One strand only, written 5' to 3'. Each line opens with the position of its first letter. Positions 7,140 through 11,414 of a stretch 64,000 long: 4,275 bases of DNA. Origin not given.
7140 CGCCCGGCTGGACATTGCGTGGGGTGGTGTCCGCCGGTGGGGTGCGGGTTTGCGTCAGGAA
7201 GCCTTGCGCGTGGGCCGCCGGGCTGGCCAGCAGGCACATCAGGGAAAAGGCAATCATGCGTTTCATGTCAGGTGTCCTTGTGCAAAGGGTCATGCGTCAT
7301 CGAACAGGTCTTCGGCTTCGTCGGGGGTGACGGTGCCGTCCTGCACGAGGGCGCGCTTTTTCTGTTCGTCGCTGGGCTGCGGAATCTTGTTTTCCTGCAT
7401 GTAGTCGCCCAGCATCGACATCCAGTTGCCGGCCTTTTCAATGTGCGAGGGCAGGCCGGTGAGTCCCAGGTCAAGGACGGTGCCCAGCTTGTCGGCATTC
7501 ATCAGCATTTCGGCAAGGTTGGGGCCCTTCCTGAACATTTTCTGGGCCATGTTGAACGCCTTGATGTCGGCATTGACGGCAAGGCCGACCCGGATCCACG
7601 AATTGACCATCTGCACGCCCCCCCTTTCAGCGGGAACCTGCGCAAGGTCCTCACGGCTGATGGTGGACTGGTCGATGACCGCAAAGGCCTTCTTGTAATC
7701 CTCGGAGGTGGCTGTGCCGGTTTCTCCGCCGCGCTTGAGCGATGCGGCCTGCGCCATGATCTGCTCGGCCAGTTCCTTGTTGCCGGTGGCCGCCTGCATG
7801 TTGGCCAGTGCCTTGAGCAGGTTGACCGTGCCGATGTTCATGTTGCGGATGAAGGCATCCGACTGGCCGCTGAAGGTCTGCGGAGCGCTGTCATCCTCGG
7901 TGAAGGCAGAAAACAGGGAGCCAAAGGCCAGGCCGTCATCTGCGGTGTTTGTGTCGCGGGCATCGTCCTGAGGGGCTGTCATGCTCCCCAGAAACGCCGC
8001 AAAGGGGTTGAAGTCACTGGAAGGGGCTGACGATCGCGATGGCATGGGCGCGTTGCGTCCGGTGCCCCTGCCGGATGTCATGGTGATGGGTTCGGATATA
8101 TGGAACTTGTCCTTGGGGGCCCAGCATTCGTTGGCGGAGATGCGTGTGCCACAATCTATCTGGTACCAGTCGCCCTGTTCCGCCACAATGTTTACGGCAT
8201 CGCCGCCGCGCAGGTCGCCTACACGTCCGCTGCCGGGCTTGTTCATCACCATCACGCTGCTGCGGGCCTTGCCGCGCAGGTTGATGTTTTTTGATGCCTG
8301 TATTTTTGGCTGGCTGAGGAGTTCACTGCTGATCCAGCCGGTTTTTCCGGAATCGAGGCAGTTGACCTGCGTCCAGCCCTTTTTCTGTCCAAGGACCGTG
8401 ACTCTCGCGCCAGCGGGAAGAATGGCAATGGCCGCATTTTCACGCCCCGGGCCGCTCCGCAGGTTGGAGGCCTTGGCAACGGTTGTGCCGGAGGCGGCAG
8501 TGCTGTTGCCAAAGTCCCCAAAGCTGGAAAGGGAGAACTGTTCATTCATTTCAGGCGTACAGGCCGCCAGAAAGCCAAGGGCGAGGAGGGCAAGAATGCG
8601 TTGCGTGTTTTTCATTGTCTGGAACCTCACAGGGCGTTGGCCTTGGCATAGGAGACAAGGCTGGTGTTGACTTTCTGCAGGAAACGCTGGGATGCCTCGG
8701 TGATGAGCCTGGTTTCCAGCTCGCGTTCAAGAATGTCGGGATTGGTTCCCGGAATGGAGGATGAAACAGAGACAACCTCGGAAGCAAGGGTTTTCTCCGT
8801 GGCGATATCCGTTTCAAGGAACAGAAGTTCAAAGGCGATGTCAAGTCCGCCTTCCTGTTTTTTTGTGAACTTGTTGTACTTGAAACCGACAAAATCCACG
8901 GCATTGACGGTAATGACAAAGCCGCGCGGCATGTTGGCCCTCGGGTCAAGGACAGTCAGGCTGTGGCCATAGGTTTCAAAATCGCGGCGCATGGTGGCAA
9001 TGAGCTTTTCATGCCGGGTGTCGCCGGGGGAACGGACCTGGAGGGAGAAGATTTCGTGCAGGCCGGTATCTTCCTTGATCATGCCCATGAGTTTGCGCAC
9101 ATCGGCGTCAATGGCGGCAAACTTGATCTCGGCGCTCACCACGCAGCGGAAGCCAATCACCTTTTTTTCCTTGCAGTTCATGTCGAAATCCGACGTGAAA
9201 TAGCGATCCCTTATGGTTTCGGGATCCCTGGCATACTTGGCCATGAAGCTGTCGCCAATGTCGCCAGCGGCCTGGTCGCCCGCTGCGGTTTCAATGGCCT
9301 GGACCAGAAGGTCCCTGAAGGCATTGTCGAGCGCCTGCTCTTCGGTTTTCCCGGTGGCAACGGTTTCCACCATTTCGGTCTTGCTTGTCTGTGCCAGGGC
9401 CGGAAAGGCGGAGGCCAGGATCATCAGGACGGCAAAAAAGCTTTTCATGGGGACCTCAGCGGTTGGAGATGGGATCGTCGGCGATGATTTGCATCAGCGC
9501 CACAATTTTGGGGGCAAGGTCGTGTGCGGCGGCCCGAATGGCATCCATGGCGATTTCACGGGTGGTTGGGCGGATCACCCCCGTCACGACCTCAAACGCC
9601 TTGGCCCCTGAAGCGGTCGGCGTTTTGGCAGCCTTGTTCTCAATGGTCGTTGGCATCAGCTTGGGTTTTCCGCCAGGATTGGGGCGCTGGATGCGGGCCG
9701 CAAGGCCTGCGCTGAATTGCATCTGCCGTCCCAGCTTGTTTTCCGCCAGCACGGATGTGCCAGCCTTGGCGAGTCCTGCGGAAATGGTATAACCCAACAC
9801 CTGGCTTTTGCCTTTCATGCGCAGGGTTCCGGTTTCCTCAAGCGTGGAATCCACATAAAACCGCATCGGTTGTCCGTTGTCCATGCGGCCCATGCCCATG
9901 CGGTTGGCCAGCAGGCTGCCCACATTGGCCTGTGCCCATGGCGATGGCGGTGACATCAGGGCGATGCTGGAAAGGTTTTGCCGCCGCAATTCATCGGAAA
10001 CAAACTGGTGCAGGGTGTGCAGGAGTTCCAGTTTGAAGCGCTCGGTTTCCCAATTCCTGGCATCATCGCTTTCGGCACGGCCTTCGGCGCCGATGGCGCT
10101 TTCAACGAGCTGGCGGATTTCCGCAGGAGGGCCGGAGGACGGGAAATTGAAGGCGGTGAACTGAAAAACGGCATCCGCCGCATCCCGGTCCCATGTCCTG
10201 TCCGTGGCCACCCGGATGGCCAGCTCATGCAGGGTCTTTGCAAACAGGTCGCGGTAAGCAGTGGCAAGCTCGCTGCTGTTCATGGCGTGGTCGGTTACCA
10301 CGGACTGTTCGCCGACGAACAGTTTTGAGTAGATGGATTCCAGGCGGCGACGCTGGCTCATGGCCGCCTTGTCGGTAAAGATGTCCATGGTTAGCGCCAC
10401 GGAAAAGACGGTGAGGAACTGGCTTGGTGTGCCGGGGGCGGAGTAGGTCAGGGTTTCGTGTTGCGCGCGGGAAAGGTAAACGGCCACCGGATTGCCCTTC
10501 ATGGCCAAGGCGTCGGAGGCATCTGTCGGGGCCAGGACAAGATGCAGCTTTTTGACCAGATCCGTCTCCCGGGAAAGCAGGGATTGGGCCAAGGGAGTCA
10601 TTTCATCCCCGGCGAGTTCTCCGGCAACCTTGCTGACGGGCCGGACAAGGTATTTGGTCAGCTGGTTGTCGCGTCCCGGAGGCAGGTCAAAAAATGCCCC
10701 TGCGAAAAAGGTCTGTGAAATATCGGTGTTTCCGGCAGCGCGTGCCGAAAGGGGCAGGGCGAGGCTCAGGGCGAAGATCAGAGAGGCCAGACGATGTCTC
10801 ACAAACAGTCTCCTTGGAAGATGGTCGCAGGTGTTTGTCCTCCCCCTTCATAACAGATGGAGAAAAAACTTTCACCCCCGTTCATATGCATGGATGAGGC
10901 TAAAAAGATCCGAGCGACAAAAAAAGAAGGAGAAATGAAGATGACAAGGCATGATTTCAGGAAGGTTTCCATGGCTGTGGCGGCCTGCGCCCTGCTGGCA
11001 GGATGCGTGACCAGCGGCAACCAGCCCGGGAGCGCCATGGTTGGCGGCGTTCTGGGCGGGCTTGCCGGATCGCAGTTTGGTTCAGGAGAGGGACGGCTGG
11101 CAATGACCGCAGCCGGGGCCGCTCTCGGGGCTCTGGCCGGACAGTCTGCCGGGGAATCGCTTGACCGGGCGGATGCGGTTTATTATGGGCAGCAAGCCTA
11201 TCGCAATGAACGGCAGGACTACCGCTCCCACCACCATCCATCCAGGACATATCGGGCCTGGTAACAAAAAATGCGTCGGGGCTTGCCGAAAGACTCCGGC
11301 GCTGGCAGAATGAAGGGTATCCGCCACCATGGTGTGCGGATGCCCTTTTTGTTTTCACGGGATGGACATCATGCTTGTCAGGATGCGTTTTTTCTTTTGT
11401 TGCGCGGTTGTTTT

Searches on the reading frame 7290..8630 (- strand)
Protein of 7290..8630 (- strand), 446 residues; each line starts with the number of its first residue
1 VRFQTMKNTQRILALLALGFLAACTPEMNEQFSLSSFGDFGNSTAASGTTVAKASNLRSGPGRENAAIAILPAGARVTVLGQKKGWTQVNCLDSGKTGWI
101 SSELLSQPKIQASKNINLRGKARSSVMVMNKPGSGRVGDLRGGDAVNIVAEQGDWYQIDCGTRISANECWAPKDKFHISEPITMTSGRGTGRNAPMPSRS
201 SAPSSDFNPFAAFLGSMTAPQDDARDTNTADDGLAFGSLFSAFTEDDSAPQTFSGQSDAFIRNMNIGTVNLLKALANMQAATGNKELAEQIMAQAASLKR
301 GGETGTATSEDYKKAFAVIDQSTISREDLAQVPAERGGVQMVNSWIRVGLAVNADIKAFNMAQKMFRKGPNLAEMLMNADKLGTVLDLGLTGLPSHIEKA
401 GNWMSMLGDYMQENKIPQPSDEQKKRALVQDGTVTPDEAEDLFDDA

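Call 3: search_protein_families(library=pfam, proteins=[window:7290-8630:-], max_evalue=0.01)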
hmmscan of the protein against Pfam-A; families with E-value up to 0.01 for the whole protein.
window:7290-8630:- (446 aa): 4 families
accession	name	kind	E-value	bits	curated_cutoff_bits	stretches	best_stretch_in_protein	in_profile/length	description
PF08239.17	SH3_3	-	1.9e-17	63.6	27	2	56-106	4-54/54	Bacterial SH3 domain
PF06347.19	SH3_4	-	1.9e-08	34.4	24.1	1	54-106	4-55/56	Bacterial SH3 domain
PF18348.7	SH3_16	-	0.0001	22.5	25.8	0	57-103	1-47/49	Bacterial dipeptidyl-peptidase Sh3 domain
PF00018.34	SH3_1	-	0.00038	20.4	22.9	0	73-100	18-46/48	SH3 domain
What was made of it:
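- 7290..8630 (-): Lipoprotein with an N-terminal bacterial SH3_3 domain and a C-terminal region of about 300 aa with no family match. Pfam SH3_3 E 1.9e-17 (call 3).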

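Call 4: search_protein_families(library=ncbifam, proteins=[window:7290-8630:-], max_evalue=0.01)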
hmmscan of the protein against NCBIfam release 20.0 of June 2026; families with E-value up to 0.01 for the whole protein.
window:7290-8630:- (446 aa): 6 families
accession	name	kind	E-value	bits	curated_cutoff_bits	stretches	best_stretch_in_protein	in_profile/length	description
TIGR04211.1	SH3_and_anchor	equivalog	1.2e-09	38.1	65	1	57-116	10-69/198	TIGR04211 family SH3 domain-containing protein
NF040678.1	EntFM_CwpFM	equivalog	7.5e-08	31.8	720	1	49-160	63-177/430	enterotoxin EntFM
TIGR03900.1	prc_long_Delta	hypoth_equivalog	4.1e-06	25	660.95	1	50-111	795-855/973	MXAN_5808 family serine peptidase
NF040677.1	wall_bind_EntC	exception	0.00024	20.1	770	1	37-131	15-108/422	cell wall-binding protein EntC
NF040670.1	wall_bind_EntA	exception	0.00035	20.1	560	1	37-161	15-130/291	cell wall-binding protein EntA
NF010495.0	PRK13914.1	equivalog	0.0042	16.1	647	1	52-108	86-142/481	invasion associated endopeptidase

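Call 60: search_protein_families(library=padloc, proteins=[window:7290-8630:-], max_evalue=0.01)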
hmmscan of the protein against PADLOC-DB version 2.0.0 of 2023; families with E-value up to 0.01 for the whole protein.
window:7290-8630:- (446 aa): 0 families

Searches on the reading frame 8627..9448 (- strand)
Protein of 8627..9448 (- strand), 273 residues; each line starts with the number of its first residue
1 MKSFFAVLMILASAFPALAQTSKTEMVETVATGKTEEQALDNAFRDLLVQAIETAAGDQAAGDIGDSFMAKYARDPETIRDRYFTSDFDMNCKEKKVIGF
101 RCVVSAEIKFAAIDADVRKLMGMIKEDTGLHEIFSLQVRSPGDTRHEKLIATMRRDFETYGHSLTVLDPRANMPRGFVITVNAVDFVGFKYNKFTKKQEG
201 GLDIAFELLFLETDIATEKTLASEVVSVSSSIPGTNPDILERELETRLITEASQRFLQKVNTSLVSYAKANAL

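Call 3: search_protein_families(library=pfam, proteins=[window:8627-9448:-], max_evalue=0.01)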
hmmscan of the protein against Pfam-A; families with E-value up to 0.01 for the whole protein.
window:8627-9448:- (273 aa): 0 families

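Call 4: search_protein_families(library=ncbifam, proteins=[window:8627-9448:-], max_evalue=0.01)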
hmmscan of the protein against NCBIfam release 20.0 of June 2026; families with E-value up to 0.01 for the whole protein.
window:8627-9448:- (273 aa): 0 families

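Call 60: search_protein_families(library=padloc, proteins=[window:8627-9448:-], max_evalue=0.01)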
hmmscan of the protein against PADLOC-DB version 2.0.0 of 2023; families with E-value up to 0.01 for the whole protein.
window:8627-9448:- (273 aa): 0 families

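Call 71: search_solved_structures(query=window:8627-9448:-, max_evalue=1)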
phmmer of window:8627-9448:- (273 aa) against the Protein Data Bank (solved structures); distinct sequences matched with E-value up to 1: 0.

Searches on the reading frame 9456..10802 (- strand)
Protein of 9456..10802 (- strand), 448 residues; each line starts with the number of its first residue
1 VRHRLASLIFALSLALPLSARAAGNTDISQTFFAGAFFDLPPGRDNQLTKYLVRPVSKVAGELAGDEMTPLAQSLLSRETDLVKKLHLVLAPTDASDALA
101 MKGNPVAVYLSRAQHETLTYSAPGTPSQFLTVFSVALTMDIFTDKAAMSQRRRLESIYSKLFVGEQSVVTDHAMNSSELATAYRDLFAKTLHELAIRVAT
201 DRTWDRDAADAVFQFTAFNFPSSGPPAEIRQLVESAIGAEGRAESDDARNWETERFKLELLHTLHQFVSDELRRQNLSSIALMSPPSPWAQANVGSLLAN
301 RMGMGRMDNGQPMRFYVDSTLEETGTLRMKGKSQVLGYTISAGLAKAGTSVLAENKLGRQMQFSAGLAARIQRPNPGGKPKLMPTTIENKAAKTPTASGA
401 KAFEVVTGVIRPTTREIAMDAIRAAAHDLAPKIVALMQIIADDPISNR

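Call 3: search_protein_families(library=pfam, proteins=[window:9456-10802:-], max_evalue=0.01)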
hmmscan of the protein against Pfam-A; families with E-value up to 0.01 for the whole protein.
window:9456-10802:- (448 aa): 0 families

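Call 4: search_protein_families(library=ncbifam, proteins=[window:9456-10802:-], max_evalue=0.01)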
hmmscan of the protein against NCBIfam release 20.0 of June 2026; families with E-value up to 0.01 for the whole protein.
window:9456-10802:- (448 aa): 0 families

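Call 60: search_protein_families(library=padloc, proteins=[window:9456-10802:-], max_evalue=0.01)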
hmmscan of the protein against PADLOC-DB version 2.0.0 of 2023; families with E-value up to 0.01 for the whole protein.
window:9456-10802:- (448 aa): 0 families

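Call 70: search_solved_structures(query=window:9456-10802:-, max_evalue=1)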
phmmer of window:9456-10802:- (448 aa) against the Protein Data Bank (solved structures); distinct sequences matched with E-value up to 1: 1.
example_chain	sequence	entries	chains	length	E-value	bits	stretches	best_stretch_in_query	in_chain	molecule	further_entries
5myj_A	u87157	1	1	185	0.24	13.5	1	26-100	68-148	Ribosome hibernation promotion factor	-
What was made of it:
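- Tried and rejected: PDB sequence searches for the 448-aa and 273-aa proteins found nothing (calls 70, 71).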

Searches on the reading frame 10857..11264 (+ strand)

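Call 3: search_protein_families(library=pfam, proteins=[window:10857-11264:+], max_evalue=0.01)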
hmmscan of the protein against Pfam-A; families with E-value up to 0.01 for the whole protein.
window:10857-11264:+ (135 aa): 4 families
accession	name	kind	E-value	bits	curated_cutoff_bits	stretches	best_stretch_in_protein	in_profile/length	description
PF05433.20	Rick_17kDa_Anti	-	1.2e-07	32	24.2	1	59-99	2-43/43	Glycine zipper 2TM domain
PF13488.11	Gly-zipper_Omp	-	0.00026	21.3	25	1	62-104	1-44/46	Glycine zipper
PF13441.11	Gly-zipper_YMGG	-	0.00058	19.9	28.9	1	58-99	5-43/45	YMGG-like Gly-zipper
PF21724.2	DUF6861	-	0.0061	16.5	28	1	57-96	44-82/194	Family of unknown function (DUF6861)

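Call 4: search_protein_families(library=ncbifam, proteins=[window:10857-11264:+], max_evalue=0.01)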
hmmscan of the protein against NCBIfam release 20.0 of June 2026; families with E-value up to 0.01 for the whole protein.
window:10857-11264:+ (135 aa): 3 families
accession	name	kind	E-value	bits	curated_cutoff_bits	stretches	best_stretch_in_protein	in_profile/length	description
NF008437.0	PRK11280.1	equivalog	1.3e-07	31.6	99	1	55-113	69-127/179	hypothetical protein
NF053611.1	YiaD_Gzip_OmpA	equivalog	1.1e-05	25.2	175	1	40-107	3-76/206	YiaD family glycine zipper/OmpA-like lipoprotein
TIGR03285.1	methan_mark_14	hypoth_equivalog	0.0071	15.1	274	1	18-72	176-228/446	methanogenesis marker 14 protein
